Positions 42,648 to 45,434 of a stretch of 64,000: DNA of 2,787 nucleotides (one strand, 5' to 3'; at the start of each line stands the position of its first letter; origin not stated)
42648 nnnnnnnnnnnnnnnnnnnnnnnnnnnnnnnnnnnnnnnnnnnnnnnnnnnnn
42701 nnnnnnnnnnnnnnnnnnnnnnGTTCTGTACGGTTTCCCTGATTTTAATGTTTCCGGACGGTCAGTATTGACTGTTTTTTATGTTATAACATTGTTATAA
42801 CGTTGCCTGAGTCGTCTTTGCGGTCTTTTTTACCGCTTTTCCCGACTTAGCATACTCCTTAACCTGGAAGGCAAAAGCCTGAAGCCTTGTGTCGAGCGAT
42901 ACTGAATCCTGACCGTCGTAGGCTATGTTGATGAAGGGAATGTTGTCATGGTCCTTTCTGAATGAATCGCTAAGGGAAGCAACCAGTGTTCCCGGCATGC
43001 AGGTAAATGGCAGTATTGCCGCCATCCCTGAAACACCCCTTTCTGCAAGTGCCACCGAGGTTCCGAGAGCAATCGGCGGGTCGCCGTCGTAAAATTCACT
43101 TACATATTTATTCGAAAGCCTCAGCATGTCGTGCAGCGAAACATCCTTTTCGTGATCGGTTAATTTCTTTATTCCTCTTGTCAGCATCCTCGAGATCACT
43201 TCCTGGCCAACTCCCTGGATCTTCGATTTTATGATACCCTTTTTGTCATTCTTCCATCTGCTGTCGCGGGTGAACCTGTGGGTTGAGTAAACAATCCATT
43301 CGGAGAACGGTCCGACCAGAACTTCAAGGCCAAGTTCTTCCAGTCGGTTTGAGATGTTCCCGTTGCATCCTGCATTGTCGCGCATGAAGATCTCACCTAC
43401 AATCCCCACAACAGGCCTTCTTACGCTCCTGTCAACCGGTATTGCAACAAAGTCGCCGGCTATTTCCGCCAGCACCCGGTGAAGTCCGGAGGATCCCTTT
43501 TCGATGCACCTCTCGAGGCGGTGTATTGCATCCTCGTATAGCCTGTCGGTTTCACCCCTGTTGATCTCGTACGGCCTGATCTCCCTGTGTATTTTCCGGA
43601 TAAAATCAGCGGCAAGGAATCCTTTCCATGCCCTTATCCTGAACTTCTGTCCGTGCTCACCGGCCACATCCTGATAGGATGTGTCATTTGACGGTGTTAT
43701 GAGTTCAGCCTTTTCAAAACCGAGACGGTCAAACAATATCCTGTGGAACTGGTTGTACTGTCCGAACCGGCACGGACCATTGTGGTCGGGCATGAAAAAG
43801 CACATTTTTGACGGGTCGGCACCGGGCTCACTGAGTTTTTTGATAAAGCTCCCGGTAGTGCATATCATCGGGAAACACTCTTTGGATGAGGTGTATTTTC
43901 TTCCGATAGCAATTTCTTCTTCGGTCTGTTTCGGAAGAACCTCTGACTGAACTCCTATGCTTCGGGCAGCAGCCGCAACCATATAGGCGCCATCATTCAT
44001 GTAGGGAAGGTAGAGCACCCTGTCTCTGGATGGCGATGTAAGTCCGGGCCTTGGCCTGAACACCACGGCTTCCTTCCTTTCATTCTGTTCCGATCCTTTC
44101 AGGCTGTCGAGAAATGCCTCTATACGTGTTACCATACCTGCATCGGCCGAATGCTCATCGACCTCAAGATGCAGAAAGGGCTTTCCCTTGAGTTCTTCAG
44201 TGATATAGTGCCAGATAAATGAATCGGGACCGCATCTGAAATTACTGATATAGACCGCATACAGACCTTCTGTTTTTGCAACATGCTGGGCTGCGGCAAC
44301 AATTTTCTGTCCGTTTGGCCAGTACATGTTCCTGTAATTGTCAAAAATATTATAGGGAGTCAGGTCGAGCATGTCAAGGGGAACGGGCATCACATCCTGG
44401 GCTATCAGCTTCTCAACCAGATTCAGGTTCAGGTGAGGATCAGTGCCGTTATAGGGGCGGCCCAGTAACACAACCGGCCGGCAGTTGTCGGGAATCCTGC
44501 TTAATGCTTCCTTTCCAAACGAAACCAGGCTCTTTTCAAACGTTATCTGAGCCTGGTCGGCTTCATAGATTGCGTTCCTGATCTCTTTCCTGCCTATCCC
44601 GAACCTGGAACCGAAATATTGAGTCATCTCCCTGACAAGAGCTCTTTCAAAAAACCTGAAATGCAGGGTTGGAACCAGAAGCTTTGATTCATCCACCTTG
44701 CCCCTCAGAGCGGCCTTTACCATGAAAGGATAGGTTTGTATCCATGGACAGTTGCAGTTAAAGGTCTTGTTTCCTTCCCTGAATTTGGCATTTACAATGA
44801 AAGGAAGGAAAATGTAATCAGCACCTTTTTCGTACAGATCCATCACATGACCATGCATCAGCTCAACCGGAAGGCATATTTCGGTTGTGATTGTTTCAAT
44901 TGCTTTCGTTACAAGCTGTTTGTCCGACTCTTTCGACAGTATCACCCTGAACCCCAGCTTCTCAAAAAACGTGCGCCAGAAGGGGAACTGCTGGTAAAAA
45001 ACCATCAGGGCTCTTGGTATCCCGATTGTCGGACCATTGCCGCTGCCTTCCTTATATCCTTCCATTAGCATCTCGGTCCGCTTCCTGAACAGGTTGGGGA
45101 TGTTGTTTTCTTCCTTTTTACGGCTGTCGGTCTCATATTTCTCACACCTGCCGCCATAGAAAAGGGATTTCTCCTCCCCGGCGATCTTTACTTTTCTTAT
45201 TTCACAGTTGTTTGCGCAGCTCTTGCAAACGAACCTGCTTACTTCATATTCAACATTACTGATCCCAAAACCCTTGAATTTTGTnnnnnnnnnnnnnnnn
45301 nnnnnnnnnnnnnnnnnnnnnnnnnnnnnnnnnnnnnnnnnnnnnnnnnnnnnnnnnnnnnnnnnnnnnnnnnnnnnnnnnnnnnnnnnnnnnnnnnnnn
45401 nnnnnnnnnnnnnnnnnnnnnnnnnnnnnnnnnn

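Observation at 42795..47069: Giant single-chain double-activase fused to a dehydratase-like acceptor, function unknown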

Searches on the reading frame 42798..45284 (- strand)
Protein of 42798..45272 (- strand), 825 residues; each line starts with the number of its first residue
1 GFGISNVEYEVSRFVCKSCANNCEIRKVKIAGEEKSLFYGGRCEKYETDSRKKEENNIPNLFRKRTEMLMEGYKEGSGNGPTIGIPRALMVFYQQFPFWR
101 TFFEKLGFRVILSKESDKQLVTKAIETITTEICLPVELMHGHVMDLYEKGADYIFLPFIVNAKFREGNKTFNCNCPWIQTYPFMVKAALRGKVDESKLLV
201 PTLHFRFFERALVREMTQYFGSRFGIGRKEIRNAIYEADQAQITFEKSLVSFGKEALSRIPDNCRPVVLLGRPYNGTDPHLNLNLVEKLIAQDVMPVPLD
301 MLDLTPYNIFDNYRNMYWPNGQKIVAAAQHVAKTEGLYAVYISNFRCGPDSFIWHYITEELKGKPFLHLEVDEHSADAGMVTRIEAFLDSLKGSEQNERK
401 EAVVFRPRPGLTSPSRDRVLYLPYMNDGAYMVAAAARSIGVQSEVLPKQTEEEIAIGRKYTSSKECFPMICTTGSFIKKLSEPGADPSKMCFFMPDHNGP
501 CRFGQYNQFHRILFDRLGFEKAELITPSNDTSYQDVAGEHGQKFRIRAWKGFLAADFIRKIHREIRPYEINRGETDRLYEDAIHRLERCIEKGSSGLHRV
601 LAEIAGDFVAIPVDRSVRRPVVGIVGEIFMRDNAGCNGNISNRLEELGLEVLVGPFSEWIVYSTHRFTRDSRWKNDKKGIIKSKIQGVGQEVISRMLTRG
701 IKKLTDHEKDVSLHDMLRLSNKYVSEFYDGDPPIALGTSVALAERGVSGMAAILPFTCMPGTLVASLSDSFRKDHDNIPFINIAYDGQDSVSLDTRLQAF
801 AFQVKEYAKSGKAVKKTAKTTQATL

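Call 42: search_protein_representatives(protein=window:42798-45272:-)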
Query: 825 residues. Proteins with E-value up to 0.001 (for the whole library): 4733; up to 1e-10: 2782; up to 1e-30: 979. The best 150 are listed.
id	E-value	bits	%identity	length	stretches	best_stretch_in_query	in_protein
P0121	0.0e+00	1061.2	55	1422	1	1-810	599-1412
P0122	5.8e-296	1000.3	52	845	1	1-810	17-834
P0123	8.1e-197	672.3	59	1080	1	1-479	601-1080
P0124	3.5e-191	653.7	46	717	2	411-810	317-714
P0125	2.6e-186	637.6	39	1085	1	1-807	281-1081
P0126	3.5e-182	623.9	38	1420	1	4-812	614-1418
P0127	2.3e-181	621.2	39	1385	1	1-813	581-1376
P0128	5.4e-178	610.1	36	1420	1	1-808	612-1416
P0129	2.1e-177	608.1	37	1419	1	1-808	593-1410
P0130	2.1e-176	604.8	37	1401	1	1-807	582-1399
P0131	3.9e-172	590.7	51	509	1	316-811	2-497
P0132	5.5e-172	590.2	38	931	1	1-815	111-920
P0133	6.3e-171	586.7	38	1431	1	1-810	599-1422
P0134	2.6e-170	584.7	39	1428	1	1-811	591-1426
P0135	6.6e-169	580.0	39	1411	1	1-809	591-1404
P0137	2.8e-168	578.0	38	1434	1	1-802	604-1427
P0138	6.9e-165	566.7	37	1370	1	8-808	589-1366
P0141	1.2e-164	565.9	35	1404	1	1-806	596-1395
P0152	2.5e-155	535.1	36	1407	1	1-807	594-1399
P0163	1.2e-138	479.9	35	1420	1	1-799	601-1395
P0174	1.2e-132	460.1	35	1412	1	13-802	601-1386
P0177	1.9e-130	452.8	34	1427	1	1-809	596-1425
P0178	1.2e-129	450.2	32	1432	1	5-806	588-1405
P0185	2.3e-123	429.4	31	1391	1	8-792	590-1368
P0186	9.0e-123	427.4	31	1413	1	1-792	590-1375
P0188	2.2e-122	426.1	34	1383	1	1-791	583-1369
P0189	1.3e-121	423.6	34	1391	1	6-811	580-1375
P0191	4.5e-121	421.8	33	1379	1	8-810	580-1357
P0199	1.1e-118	413.9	33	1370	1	1-792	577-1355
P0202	1.6e-116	406.7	31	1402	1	10-811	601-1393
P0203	1.7e-116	406.7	33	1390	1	1-794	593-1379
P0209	2.4e-115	402.8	31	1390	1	2-801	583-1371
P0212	1.3e-114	400.4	32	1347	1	1-807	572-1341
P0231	2.1e-107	376.6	30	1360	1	9-792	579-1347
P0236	9.9e-107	374.4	30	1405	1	10-809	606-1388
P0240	8.8e-106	371.2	32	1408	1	7-810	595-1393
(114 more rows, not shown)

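Call 51: list_cluster_members(proteins=[P0121, P0126, P0127, P0128, P0129, P0130, P0133, P0134, P0135, P0137])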
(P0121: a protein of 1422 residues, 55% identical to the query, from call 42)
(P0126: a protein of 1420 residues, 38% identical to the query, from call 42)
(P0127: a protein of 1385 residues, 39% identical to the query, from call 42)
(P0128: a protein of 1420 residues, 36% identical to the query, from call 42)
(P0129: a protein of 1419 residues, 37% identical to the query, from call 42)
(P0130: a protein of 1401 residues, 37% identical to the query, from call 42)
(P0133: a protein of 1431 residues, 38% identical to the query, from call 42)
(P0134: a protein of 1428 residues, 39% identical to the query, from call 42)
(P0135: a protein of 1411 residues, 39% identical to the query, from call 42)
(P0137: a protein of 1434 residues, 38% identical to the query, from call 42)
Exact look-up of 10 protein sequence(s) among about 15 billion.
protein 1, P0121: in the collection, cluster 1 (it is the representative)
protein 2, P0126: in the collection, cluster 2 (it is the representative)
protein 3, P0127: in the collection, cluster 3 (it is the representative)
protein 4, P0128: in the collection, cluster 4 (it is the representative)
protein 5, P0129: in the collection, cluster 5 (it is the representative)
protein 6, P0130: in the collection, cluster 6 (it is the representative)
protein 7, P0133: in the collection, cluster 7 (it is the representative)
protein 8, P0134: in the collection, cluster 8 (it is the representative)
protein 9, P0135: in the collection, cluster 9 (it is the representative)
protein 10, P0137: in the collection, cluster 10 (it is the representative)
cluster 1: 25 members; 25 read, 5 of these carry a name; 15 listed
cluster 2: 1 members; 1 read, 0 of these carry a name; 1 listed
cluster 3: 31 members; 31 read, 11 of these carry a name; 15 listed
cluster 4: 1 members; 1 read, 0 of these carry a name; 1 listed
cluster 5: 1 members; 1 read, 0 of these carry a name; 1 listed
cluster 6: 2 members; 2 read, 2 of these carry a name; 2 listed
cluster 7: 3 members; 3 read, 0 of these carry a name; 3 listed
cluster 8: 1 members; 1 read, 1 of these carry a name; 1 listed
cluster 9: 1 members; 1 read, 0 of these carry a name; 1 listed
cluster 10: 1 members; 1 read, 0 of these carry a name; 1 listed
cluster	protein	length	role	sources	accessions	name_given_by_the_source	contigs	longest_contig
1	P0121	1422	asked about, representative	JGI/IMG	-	predicted CoA-substrate-specific enzyme activase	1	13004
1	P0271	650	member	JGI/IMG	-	predicted CoA-substrate-specific enzyme activase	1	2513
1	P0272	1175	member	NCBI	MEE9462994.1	MAG: acyl-CoA dehydratase activase, partial [Bacteroidales bacterium]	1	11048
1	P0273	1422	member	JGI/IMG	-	predicted CoA-substrate-specific enzyme activase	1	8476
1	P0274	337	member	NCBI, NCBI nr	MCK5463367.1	MAG: hypothetical protein KAI95_10140, partial [Bacteroidales bacterium] | hypothetical protein [Bacteroidales bacterium]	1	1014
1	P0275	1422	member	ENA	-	-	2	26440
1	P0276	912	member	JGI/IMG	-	-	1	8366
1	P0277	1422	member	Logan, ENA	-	-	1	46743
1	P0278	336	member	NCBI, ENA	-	-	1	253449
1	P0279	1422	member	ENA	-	-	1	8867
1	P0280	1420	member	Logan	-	-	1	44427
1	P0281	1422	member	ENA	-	-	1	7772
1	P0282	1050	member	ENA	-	-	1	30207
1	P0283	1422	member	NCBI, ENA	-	-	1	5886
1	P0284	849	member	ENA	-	-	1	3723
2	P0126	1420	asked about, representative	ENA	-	-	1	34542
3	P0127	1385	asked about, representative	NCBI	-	-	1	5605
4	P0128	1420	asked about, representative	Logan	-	-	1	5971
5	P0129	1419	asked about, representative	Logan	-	-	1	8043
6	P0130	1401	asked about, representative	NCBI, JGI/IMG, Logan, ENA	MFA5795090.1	MAG: acyl-CoA dehydratase activase [Candidatus Brocadiia bacterium]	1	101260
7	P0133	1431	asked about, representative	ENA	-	-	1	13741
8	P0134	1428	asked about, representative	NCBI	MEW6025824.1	MAG: acyl-CoA dehydratase activase [Planctomycetota bacterium]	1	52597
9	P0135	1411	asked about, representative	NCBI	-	-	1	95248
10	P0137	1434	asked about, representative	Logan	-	-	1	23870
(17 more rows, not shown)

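Call 54: list_cluster_members(proteins=[P0209, P0163, P0174, P0178, P0189, P0202, P0177, P0191, P0141, P0152])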
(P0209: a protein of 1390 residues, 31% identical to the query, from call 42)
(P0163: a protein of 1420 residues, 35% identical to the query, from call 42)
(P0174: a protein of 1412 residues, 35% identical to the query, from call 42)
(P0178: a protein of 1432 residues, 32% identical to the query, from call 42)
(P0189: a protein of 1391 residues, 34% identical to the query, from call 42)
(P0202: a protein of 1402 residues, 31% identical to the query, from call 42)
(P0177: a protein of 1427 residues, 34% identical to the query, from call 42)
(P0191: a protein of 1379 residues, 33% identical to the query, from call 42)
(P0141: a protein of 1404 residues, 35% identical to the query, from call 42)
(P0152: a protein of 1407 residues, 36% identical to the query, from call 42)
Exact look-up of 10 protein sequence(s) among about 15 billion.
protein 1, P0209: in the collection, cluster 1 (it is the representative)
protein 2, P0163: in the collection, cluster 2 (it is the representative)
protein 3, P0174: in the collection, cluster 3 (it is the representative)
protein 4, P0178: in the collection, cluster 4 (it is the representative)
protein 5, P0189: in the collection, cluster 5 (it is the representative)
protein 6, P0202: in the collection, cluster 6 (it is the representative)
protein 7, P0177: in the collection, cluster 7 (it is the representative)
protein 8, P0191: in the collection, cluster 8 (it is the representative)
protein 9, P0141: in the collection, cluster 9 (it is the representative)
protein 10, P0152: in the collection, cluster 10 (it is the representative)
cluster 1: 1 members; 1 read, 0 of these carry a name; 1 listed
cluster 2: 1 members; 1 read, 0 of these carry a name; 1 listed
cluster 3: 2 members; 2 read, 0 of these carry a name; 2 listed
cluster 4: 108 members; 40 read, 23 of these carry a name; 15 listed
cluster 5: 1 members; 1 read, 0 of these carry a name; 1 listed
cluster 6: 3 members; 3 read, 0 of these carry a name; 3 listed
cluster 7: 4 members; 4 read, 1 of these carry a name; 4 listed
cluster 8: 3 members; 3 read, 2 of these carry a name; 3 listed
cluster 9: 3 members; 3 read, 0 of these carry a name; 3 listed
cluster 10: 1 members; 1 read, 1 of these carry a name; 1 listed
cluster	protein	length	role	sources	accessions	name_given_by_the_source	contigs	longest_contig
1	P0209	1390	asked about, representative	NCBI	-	-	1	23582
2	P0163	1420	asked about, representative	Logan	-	-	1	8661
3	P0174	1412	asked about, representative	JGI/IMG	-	-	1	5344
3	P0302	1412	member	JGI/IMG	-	-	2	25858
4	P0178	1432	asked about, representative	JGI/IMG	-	-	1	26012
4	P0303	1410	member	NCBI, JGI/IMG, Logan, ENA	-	predicted CoA-substrate-specific enzyme activase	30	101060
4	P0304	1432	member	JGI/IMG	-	predicted CoA-substrate-specific enzyme activase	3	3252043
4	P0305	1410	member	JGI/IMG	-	predicted CoA-substrate-specific enzyme activase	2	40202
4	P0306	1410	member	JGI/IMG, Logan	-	predicted CoA-substrate-specific enzyme activase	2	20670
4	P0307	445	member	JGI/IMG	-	predicted nucleotide-binding protein (sugar kinase/HSP70/actin superfamily)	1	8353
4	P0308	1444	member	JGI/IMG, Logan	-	predicted CoA-substrate-specific enzyme activase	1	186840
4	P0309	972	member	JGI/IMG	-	predicted nucleotide-binding protein (sugar kinase/HSP70/actin superfamily)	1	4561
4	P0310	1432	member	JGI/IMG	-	predicted CoA-substrate-specific enzyme activase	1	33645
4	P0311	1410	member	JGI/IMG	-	predicted CoA-substrate-specific enzyme activase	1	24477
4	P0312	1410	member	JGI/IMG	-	predicted CoA-substrate-specific enzyme activase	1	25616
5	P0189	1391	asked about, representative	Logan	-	-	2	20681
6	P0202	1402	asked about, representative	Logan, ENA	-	-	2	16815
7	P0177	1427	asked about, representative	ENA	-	-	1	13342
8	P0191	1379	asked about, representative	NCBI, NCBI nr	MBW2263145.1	MAG: hypothetical protein JRG91_14330 [Deltaproteobacteria bacterium] | hypothetical protein [Deltaproteobacteria bacterium]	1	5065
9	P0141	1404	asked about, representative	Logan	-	-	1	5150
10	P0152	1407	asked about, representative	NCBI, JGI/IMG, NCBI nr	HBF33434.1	TPA: CoA activase [Candidatus Sumerlaeota bacterium] | predicted CoA-substrate-specific enzyme activase | CoA activase [Candidatus Sumerlaeota bacterium]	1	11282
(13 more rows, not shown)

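Call 57: list_cluster_members(proteins=[P0188, P0231, P0186, P0185, P0212, P0138, P0199, P0203, P0240, P0236])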
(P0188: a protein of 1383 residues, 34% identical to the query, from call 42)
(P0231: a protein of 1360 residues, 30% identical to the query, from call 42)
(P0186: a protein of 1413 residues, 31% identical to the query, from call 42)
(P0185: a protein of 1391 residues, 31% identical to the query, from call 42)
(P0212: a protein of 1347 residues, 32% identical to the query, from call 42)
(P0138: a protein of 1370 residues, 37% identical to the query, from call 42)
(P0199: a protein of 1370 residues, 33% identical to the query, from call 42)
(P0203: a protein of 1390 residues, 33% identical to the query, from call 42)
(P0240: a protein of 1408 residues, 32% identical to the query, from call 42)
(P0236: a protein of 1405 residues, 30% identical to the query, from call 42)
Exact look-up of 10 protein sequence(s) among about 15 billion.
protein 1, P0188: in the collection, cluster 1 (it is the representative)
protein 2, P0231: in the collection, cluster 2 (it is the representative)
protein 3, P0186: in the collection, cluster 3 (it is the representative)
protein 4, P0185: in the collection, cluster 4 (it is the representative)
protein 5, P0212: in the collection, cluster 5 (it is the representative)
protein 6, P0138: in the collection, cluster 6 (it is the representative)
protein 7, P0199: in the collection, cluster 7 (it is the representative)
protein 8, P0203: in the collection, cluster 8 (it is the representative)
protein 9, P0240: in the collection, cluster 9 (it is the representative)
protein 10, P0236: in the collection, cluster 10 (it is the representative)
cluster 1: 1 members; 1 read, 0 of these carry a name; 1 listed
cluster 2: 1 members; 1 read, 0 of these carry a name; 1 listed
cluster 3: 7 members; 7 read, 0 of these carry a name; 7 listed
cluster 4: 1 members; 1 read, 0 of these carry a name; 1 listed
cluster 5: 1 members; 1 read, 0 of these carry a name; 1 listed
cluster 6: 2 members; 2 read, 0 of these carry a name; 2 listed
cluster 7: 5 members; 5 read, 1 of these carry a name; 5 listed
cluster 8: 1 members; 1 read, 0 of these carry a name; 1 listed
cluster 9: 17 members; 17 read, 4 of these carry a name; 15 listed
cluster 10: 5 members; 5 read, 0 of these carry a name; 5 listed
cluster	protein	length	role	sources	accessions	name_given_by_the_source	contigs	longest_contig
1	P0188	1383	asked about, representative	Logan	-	-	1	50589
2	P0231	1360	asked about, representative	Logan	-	-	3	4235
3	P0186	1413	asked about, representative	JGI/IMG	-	-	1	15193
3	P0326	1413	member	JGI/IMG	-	-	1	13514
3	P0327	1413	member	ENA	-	-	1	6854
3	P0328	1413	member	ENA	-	-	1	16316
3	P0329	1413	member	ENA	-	-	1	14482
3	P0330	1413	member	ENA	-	-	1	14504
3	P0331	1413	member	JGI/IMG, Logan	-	-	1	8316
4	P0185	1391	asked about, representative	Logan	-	-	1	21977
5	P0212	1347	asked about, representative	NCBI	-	-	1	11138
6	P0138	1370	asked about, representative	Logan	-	-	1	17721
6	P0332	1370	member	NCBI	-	-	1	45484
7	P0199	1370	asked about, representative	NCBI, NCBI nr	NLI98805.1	hypothetical protein GX441_09150 [bacterium] | hypothetical protein [bacterium]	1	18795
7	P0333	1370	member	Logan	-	-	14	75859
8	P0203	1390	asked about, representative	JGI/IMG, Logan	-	-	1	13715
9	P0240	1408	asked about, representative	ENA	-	-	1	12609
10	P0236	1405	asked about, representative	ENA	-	-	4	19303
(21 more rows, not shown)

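Call 79: predict_structure(alignment_id=A4)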
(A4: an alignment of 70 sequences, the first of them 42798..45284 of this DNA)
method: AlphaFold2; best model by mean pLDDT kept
length: 829 residues; sequences in the alignment: 70
mean_pLDDT: 80.0   pTM: 0.82
mean pLDDT of the five models: 80.0, 79.0, 77.3, 76.9, 76.8
residues with pLDDT >= 90: 265; 70-90: 378; 50-70: 131; < 50: 55
segments of 3 or more residues with pLDDT < 50: 1-9, 52-56, 168-176, 501-508, 532-536, 821-829
pLDDT, mean of each block of 10 residues (from residue 1): 38 63 60 70 58 52 88 88 91 68 93 90 75 66 88 95 62 49 78 84 86 80 93 93 90 92 86 75 72 88 87 63 77 89 82 78 86 67 70 81 72 66 88 91 91 91 84 88 95 83 49 86 86 48 73 91 91 94 96 92 92 92 91 81 88 91 83 79 87 89 78 77 84 81 91 85 72 87 84 69 96 74 40
secondary structure, 60 per line:
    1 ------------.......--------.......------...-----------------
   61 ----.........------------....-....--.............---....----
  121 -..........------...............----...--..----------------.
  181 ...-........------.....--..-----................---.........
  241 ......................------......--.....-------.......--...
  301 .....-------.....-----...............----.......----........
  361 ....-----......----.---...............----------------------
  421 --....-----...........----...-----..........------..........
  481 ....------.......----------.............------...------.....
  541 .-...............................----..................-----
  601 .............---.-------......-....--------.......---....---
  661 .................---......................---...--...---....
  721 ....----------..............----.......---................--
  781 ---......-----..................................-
elements in order (helices of 4 or more, strands of 3 or more residues): E13-19 E28-34 E41-43 H65-73 E86-89 H91-94 H97-109 E113-116 H122-131 H138-152 E157-159 H180-183 H185-192 H213-228 H232-262 E269-274 H277-281 H289-295 E298-302 H313-317 H323-337 E342-348 H353-364 E370-375 H384-398 E423-426 H432-442 E447-449 H455-464 H471-484 E494-497 H508-520 E527-529 H536-541 H543-572 H578-595 H601-613 E625-630 H632-635 H644-650 E654-657 H661-677 H681-702 H717-724 H735-748 E753-759 H763-778 E784-789 H795-828

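Call 81: fold_search(model_id=the predicted structure, library=pdb)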
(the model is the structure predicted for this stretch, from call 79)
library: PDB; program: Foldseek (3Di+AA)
matches with E <= 10: 500; with E <= 0.001: 1
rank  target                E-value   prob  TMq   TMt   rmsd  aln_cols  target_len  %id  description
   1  6eno                  4.6e-04  1.00  0.26  0.45   8.3       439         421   12  Double cubane cluster oxidoreductase (released 2018-03-14)
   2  8s2r_C                1.3e-03  1.00  0.26  0.43   9.2       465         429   11  BzdNO in partially coenzyme A - free state (released 2025-03-05)
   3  7yyl_A                2.3e-03  1.00  0.23  0.41   9.9       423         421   12  nucleotide-free DCCP:DCCP-R complex (released 2022-12-28)
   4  7yyl_B                2.8e-03  1.00  0.27  0.47   7.7       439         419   10  nucleotide-free DCCP:DCCP-R complex (released 2022-12-28)
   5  7yzm_A                3.3e-03  1.00  0.25  0.43   8.9       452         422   10  MgADPNP-bound DCCP:DCCP-R complex (released 2022-12-28)
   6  3o3o_A                8.3e-03  1.00  0.26  0.46   8.3       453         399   12  (R)-2-hydroxyisocaproyl-CoA dehydratase in complex with (R)-2-hydroxyisocaproate (released 2011-03-16)
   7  9gai_E                1.0e-02  1.00  0.26  0.44   9.1       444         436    9  3-methylbenzoyl-CoA reductase from Thauera chlorobenzoica (MbdONPQ) (released 2026-02-18)
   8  7b7q_A                1.0e-02  0.41  0.12  0.14  23.4       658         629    8  CooS-V with oxidized hybrid cluster (released 2022-01-12)
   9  9gai_A                1.3e-02  0.99  0.25  0.42   9.7       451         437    9  3-methylbenzoyl-CoA reductase from Thauera chlorobenzoica (MbdONPQ) (released 2026-02-18)
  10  7b9a_B                1.9e-02  0.30  0.12  0.15  24.6       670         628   10  CooS-V with Xe-soaked (released 2022-01-12)
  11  6ufp_B                3.5e-02  0.13  0.12  0.10  28.9       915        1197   10  Structure of proline utilization A with the FAD covalently modified by L-thiazolidine-2-carboxylate and three cysteine (released 2020-03-18)
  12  6r4i_A                3.6e-02  0.28  0.11  0.13  19.9       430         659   12  Crystal structure of human GFAT-1 G461E (released 2020-01-15)
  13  6wdv                  3.8e-02  0.11  0.09  0.10  23.9       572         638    6  Crystal Structure of Danio rerio Histone Deacetylase 10 in Complex with Dimethylaminomethylindole Phenylhydroxamate Inhi (released 2020-07-22)
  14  2aml_A                4.0e-02  0.54  0.13  0.23  18.4       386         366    9  Crystal structure of Lmo0035 protein (46906266) from LISTERIA MONOCYTOGENES 4b F2365 at 1.50 A resolution (released 2005-10-18)
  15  6svm_B                4.6e-02  0.28  0.11  0.13  20.0       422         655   11  Crystal structure of human GFAT-1 in complex with Glucose-6-Phosphate, L-Glu, and UDP-GalNAc (released 2020-01-15)
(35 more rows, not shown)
